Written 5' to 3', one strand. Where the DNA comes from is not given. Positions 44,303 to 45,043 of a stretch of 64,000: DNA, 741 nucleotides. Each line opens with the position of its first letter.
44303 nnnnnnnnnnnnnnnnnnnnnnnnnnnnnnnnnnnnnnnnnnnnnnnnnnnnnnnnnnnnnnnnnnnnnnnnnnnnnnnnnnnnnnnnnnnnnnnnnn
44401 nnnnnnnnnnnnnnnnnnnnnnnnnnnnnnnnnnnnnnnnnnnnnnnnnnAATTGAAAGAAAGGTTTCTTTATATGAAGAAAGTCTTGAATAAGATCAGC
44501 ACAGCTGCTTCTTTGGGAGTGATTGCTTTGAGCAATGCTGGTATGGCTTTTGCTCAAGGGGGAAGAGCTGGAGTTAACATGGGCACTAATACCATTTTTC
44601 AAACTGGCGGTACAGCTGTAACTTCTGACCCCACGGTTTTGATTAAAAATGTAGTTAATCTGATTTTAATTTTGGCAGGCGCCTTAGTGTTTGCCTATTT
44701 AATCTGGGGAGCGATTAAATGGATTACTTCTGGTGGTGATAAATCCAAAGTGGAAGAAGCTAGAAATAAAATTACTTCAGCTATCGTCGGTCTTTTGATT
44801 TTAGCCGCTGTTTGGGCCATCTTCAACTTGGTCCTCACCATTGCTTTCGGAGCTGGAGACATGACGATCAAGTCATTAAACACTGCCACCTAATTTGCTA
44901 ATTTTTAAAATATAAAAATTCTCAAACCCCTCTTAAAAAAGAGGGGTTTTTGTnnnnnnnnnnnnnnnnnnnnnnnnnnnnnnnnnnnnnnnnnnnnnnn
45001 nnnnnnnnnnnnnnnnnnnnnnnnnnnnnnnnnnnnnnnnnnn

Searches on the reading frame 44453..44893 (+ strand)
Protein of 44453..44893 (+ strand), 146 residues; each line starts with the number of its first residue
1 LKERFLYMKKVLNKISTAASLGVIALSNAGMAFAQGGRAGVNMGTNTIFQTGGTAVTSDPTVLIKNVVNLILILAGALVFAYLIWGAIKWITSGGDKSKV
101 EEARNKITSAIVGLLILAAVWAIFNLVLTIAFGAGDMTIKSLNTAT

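Call 5: search_protein_families(library=pfam, proteins=[window:44453-44893:+], max_evalue=0.1)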
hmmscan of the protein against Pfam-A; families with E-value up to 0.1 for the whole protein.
window:44453-44893:+ (146 aa): 6 families
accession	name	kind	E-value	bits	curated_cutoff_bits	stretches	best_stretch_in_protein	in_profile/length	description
PF18895.5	T4SS_pilin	-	1.7e-12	47.7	26.6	1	60-127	5-71/71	Type IV secretion system pilin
PF06699.16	PIG-F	-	0.0028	18.2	24.2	1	63-135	17-87/183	GPI biosynthesis protein family Pig-F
PF06664.17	WLS-like_TM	-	0.0079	16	28.3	1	57-132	136-214/247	Wntless-like, transmembrane domain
PF16192.10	PMT_4TMC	-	0.02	14.8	32.4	1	76-135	129-187/202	C-terminal four TMM region of protein-O-mannosyltransferase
PF09933.14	DUF2165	-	0.026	15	24.9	1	63-128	58-121/157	Predicted small integral membrane protein (DUF2165)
PF07331.16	TctB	-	0.095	13.3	29.1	0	73-131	92-135/137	Tripartite tricarboxylate transporter TctB family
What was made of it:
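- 44474..44893 (+): pil1, VirB2-like T4SS pilin (139 aa from the ATG). call 5: PF18895, 47.7 bits against a cutoff of 26.6.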
